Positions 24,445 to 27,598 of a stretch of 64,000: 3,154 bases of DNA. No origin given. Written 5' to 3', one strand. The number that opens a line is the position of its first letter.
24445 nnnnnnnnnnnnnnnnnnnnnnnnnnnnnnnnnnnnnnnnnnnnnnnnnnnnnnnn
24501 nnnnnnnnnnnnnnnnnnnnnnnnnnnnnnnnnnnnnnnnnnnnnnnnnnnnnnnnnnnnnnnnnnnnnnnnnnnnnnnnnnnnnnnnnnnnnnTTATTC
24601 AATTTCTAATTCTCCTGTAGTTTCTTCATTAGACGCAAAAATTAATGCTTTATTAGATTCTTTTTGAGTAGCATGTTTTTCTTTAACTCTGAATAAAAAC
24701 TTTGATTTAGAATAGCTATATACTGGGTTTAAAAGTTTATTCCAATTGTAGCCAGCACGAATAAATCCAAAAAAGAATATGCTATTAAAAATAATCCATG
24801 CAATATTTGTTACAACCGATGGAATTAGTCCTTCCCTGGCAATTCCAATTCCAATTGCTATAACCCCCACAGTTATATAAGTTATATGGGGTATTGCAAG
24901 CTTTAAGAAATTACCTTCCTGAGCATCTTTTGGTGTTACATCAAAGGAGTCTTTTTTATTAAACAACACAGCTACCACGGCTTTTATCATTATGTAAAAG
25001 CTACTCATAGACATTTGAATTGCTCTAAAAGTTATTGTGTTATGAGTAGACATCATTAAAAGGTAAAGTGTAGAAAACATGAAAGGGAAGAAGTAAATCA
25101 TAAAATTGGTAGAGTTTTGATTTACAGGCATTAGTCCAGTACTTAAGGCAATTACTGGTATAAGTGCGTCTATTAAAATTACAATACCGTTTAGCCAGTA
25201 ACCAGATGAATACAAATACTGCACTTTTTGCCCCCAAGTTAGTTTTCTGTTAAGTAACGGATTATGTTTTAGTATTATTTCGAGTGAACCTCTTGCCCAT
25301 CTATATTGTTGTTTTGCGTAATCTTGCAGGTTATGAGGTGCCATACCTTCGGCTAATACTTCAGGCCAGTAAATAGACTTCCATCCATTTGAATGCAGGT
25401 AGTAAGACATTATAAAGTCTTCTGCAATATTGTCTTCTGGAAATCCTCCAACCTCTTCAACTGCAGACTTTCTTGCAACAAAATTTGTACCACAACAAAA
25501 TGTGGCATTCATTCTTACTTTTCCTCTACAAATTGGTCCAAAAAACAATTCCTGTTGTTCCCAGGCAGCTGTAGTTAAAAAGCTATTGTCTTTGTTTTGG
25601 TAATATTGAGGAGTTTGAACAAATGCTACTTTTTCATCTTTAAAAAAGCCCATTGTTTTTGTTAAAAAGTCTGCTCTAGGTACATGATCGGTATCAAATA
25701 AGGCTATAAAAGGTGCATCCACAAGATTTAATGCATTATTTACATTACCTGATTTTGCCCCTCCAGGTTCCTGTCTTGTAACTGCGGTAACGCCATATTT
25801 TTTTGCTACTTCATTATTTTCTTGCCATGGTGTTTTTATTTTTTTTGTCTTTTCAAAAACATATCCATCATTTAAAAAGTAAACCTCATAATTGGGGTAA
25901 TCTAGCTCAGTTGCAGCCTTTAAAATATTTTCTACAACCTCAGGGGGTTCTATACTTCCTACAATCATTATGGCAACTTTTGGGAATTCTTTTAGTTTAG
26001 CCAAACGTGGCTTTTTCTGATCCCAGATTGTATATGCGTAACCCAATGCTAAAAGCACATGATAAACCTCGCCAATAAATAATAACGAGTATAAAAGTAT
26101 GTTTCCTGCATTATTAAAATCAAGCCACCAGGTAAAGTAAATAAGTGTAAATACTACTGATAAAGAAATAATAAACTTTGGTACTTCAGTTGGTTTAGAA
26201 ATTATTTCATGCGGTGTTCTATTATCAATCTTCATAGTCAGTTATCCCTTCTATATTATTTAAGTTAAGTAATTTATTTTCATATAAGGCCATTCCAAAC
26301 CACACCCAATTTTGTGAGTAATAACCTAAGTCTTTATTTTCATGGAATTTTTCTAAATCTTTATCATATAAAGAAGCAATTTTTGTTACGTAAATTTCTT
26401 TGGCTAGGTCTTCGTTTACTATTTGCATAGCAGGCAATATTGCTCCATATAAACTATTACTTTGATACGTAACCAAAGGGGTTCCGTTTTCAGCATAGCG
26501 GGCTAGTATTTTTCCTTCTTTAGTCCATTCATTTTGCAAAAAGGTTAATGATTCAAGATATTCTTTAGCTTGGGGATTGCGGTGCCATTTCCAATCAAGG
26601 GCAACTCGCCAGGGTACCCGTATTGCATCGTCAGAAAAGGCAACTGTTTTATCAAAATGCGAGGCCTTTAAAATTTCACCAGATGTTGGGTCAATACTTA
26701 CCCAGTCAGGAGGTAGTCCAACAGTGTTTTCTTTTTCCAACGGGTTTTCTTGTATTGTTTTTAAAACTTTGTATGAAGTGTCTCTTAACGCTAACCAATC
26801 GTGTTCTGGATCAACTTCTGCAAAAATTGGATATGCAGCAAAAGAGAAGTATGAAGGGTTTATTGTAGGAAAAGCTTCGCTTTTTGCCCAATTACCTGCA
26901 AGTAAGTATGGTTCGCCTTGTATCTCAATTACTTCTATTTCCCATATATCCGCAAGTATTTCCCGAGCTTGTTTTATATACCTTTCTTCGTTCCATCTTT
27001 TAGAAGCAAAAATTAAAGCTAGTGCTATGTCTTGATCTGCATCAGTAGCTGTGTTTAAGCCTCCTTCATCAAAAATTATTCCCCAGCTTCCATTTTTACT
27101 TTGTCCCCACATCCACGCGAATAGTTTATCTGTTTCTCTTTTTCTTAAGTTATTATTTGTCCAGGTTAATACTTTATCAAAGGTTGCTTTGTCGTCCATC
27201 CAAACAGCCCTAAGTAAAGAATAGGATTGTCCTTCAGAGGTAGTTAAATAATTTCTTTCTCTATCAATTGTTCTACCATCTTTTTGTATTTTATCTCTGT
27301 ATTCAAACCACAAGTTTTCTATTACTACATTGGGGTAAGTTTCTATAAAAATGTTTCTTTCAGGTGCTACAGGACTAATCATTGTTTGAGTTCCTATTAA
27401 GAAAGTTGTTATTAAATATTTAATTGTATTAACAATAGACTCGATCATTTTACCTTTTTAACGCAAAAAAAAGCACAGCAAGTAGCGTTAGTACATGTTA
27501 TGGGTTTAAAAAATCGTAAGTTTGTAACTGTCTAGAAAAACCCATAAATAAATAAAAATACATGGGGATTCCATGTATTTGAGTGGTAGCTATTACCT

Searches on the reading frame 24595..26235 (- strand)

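Call 67: search_protein_families(library=pfam, proteins=[window:24595-26235:-], max_evalue=0.0001)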
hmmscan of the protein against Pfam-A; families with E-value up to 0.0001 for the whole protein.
window:24595-26235:- (546 aa): 5 families
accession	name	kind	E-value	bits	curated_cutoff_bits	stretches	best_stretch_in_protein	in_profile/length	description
PF13641.12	Glyco_tranf_2_3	-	2.4e-28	100.1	27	1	90-316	5-230/230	Glycosyltransferase like family 2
PF13632.12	Glyco_trans_2_3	-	5.4e-24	85.5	27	1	177-390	2-193/198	Glycosyl transferase family group 2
PF03552.20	Cellulose_synt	-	4.2e-19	69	24.7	1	268-465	420-643/722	Cellulose synthase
PF00535.33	Glycos_transf_2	-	2.2e-15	57.4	23.3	1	99-262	11-167/168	Glycosyl transferase family 2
PF13506.12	Glyco_transf_21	-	1.1e-13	51.4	21.7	1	160-315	17-174/174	Glycosyl transferase family 21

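Call 76: search_protein_families(library=ncbifam, proteins=[window:24595-26235:-], max_evalue=0.00001)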
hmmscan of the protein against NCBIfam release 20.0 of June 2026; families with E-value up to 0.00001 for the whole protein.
window:24595-26235:- (546 aa): 7 families
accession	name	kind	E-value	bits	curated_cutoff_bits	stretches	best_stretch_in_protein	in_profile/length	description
TIGR03030.1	CelA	equivalog_domain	1.5e-82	277.8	699.1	1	21-494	59-562/714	UDP-forming cellulose synthase catalytic subunit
NF008558.0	PRK11498.1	equivalog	2.5e-58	197.7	992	1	22-488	202-682/872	UDP-forming cellulose synthase catalytic subunit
TIGR03937.1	PgaC_IcaA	equivalog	3.4e-23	82.3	422.3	1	70-391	26-345/407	poly-beta-1,6-N-acetyl-D-glucosamine synthase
TIGR03472.1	HpnI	equivalog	1.6e-12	47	310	1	82-315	38-270/373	bacteriohopanetetrol glucosamine biosynthesis glycosyltransferase HpnI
TIGR03965.1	mycofact_glyco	equivalog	2.6e-11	43.1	280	1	76-325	65-308/467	mycofactocin biosynthesis glycosyltransferase MftF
TIGR04242.1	nodulat_NodC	equivalog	2.5e-10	39.9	550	1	44-319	9-286/395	chitooligosaccharide synthase NodC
NF047683.1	TeichurnBiosyTuaG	equivalog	1.6e-06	28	400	1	87-224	8-137/252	teichuronic acid biosynthesis protein TuaG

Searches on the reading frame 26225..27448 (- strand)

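Call 67: search_protein_families(library=pfam, proteins=[window:26225-27448:-], max_evalue=0.0001)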
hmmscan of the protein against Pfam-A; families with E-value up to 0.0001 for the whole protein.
window:26225-27448:- (407 aa): 1 family
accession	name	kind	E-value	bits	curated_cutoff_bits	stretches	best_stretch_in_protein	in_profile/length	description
PF01270.23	Glyco_hydro_8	-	3.6e-48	164.8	24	1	46-292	27-256/341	Glycosyl hydrolases family 8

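Call 76: search_protein_families(library=ncbifam, proteins=[window:26225-27448:-], max_evalue=0.00001)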
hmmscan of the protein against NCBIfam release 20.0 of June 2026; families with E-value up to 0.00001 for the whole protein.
window:26225-27448:- (407 aa): 1 family
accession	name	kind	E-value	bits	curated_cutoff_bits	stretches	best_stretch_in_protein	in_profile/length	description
NF008305.0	PRK11097.1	equivalog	6.7e-45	153.5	299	1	48-392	30-357/378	cellulose synthase complex periplasmic endoglucanase BcsZ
